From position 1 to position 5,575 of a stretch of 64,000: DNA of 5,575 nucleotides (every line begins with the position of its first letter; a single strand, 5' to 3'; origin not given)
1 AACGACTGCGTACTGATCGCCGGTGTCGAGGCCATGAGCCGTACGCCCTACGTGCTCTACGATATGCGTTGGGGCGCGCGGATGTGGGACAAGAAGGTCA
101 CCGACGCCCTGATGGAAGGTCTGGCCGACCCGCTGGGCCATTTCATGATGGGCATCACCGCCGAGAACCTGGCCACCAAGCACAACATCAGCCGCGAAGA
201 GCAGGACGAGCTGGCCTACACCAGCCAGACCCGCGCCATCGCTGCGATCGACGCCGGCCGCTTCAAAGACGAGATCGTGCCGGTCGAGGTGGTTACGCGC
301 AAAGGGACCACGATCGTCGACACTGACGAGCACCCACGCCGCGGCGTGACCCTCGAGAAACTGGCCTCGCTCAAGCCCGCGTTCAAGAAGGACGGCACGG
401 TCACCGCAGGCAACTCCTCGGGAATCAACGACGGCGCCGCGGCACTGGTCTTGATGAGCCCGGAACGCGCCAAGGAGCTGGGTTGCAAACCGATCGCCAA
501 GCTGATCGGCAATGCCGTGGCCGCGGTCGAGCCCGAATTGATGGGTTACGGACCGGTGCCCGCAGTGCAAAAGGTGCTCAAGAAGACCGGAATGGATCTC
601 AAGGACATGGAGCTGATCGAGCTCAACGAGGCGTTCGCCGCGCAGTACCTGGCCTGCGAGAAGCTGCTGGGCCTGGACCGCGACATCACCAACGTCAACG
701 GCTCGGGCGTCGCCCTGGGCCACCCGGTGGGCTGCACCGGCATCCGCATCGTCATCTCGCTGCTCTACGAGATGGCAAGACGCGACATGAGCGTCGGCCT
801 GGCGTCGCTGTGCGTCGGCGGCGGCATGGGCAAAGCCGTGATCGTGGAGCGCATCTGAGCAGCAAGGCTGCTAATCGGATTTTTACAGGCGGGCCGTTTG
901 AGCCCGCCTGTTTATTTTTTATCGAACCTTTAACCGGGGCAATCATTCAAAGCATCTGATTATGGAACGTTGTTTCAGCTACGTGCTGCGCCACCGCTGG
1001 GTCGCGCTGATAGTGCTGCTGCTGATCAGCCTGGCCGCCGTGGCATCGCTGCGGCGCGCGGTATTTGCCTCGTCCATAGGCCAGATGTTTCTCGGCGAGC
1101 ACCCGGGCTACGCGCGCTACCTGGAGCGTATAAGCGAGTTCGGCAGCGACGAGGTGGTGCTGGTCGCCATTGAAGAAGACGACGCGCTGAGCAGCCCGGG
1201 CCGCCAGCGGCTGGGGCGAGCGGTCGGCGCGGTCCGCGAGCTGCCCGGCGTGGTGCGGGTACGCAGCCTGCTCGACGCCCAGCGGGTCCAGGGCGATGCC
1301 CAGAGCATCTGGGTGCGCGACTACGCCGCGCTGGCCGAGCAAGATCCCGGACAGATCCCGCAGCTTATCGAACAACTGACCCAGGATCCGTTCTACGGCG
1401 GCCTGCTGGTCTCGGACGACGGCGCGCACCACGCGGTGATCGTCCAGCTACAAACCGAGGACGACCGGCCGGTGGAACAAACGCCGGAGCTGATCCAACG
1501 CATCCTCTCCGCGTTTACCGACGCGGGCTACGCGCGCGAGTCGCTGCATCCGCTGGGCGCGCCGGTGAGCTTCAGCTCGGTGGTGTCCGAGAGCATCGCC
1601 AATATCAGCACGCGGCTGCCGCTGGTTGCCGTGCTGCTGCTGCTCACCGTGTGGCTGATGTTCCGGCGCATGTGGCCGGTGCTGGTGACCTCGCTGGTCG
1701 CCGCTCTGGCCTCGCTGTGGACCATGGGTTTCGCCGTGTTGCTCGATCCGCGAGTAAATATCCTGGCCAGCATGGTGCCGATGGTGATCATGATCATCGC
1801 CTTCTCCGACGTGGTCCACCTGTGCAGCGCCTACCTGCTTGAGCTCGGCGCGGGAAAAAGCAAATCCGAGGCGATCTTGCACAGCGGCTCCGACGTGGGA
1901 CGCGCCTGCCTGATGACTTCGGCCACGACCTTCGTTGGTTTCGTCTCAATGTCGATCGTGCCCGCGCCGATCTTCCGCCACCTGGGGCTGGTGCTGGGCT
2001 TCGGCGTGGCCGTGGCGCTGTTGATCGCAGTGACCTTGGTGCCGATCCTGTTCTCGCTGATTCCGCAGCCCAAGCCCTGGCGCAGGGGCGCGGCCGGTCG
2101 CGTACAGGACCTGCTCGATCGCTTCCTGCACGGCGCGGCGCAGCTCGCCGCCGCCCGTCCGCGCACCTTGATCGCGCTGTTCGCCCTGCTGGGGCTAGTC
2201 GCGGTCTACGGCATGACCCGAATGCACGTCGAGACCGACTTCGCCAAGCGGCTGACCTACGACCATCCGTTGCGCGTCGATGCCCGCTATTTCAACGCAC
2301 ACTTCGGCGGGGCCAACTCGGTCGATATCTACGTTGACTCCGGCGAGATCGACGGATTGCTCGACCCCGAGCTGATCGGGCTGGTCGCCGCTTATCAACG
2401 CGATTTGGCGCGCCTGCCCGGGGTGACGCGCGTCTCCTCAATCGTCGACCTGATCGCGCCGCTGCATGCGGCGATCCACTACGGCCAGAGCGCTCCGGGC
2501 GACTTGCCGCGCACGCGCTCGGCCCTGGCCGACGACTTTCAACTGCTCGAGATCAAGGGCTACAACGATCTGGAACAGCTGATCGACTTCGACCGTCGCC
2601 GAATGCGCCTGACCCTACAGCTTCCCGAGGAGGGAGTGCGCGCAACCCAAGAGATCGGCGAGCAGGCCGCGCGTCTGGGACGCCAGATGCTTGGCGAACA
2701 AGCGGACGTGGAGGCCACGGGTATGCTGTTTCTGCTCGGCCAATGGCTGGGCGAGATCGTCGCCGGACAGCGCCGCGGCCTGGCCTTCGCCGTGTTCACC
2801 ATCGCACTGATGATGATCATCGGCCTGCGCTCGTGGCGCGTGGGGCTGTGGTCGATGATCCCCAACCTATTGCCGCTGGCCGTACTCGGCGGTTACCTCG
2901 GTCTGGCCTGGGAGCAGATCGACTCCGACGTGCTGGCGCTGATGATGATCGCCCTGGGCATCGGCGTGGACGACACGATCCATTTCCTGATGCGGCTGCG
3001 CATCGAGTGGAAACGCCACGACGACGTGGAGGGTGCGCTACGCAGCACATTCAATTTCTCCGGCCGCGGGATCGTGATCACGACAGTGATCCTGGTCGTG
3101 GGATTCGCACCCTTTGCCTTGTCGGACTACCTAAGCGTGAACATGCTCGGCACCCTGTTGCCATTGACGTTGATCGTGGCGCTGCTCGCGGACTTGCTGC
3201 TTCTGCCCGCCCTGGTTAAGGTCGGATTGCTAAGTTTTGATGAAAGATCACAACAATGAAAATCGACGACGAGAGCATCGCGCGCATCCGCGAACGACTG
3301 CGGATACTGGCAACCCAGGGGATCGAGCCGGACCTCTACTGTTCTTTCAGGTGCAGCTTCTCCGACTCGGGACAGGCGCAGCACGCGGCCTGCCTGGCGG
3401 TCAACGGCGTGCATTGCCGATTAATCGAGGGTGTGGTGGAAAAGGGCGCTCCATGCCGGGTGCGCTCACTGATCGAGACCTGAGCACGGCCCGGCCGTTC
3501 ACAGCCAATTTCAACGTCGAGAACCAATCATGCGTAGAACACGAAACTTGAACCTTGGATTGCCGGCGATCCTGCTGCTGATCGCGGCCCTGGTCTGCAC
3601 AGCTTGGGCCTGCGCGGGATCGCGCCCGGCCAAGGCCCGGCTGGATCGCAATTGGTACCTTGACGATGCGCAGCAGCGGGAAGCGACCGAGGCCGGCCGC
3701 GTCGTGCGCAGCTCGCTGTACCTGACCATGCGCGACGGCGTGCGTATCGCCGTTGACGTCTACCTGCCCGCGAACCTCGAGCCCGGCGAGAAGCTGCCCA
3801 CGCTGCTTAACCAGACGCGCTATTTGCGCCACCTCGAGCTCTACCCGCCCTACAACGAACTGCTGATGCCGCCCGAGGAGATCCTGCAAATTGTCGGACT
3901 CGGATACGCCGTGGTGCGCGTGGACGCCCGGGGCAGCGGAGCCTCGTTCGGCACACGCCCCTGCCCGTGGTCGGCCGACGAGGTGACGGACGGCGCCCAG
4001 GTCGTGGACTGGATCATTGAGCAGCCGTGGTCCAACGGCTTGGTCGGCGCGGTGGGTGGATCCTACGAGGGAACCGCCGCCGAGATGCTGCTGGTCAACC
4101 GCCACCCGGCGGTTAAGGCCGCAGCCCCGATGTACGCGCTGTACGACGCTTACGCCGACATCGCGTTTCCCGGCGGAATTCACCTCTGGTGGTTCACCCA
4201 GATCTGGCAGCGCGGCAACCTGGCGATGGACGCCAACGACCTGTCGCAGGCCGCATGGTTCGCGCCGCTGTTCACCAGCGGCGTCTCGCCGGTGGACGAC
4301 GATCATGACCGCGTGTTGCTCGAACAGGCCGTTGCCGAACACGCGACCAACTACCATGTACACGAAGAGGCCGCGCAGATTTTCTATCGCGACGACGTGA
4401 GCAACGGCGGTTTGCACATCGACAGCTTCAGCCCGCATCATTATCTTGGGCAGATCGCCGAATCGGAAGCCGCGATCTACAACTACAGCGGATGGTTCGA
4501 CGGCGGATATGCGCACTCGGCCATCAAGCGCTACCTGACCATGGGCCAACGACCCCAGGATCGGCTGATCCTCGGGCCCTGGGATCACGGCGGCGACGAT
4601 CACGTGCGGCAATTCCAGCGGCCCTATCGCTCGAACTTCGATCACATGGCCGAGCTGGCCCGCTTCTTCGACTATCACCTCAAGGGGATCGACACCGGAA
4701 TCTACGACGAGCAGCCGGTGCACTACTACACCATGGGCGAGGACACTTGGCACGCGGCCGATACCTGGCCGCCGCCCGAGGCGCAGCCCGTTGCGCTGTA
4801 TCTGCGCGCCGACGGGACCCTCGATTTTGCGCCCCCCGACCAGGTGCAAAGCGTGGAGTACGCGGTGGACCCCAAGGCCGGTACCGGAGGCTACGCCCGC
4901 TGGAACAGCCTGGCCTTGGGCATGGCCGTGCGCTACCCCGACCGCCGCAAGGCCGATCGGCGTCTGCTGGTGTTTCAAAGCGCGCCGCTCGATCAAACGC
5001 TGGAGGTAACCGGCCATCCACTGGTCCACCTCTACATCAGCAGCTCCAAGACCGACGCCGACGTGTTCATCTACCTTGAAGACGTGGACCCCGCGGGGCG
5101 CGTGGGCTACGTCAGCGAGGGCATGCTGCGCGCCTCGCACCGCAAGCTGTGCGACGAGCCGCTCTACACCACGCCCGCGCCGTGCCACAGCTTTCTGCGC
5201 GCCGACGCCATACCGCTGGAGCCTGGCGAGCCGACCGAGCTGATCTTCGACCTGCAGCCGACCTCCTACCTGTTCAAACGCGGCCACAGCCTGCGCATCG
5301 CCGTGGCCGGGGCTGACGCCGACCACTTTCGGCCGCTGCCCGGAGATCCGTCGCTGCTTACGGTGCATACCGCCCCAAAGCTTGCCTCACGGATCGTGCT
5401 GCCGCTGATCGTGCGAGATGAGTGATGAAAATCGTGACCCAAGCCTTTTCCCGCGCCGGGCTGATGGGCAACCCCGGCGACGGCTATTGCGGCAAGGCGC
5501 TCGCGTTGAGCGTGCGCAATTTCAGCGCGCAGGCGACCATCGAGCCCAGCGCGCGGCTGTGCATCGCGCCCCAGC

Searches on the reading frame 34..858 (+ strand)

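Call 50: search_protein_families(library=pfam, proteins=[window:34-858:+], max_evalue=0.001)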
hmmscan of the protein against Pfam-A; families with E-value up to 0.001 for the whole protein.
window:34-858:+ (274 aa): 2 families
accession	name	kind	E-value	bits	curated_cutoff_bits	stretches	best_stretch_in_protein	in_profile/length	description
PF00108.29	Thiolase_N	-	1.1e-52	179.5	26.4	1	1-142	115-258/260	Thiolase, N-terminal domain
PF02803.24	Thiolase_C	-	3.1e-45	153.2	27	1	152-273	2-123/123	Thiolase, C-terminal domain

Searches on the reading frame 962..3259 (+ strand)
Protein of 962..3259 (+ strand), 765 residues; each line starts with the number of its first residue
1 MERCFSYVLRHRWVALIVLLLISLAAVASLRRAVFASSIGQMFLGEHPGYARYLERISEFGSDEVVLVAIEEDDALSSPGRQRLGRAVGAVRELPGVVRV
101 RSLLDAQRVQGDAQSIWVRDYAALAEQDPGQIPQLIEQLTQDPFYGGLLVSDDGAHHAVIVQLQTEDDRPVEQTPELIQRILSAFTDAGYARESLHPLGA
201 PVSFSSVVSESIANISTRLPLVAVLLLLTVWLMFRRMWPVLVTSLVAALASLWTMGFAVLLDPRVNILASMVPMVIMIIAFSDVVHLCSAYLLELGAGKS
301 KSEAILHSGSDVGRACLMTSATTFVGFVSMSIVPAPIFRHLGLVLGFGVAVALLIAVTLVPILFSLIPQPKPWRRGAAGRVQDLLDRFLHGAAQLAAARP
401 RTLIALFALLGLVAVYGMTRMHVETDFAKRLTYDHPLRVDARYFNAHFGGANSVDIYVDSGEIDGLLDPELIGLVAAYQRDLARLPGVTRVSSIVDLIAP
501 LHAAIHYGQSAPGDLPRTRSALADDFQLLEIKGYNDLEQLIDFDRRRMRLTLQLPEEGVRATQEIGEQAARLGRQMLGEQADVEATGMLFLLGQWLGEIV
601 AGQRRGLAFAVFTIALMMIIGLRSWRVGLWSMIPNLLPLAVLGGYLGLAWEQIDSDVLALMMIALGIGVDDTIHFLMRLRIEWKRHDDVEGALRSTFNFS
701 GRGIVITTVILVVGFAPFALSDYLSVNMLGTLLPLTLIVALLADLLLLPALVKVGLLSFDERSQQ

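Call 50: search_protein_families(library=pfam, proteins=[window:962-3259:+], max_evalue=0.001)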
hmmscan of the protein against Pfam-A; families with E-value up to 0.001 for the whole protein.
window:962-3259:+ (765 aa): 3 families
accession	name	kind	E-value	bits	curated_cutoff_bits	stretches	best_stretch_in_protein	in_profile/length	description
PF03176.21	MMPL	-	9.9e-26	90.9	20.5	2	72-374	4-308/333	MMPL family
PF00873.25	ACR_tran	-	8e-10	37.5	28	2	205-372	323-494/1021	AcrB/AcrD/AcrF family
PF02460.24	Patched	-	3.5e-05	24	23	0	661-752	64-154/156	Patched SSD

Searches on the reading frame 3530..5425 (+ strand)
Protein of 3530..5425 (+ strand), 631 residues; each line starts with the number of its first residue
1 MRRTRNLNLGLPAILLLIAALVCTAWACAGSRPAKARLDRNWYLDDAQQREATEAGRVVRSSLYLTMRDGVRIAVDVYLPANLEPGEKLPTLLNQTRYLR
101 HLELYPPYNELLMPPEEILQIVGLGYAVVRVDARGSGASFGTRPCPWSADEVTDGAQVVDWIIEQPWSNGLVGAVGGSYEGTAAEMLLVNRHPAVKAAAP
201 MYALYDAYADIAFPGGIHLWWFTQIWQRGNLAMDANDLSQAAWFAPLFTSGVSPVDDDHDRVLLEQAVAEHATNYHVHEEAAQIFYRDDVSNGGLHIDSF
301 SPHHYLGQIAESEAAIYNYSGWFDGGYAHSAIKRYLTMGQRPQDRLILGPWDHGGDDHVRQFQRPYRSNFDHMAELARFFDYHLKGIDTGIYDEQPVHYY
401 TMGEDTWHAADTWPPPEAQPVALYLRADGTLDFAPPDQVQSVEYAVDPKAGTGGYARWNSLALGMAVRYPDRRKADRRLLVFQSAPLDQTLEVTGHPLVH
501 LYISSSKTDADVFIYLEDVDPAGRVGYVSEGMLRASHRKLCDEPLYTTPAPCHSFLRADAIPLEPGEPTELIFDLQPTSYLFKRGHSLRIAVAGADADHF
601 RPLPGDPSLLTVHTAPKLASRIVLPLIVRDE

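Call 50: search_protein_families(library=pfam, proteins=[window:3530-5425:+], max_evalue=0.001)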
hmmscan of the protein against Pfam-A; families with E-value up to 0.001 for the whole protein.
window:3530-5425:+ (631 aa): 3 families
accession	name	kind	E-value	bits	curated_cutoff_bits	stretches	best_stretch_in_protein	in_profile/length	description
PF02129.25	Peptidase_S15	-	3.4e-47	161.8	23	1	69-354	1-261/262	X-Pro dipeptidyl-peptidase (S15 family)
PF08530.16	PepX_C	-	2.2e-42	145.9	22.5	1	391-608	3-192/217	X-Pro dipeptidyl-peptidase C-terminal non-catalytic domain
PF00326.27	Peptidase_S9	-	0.00055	19.9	22.6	0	120-227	8-116/213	Prolyl oligopeptidase family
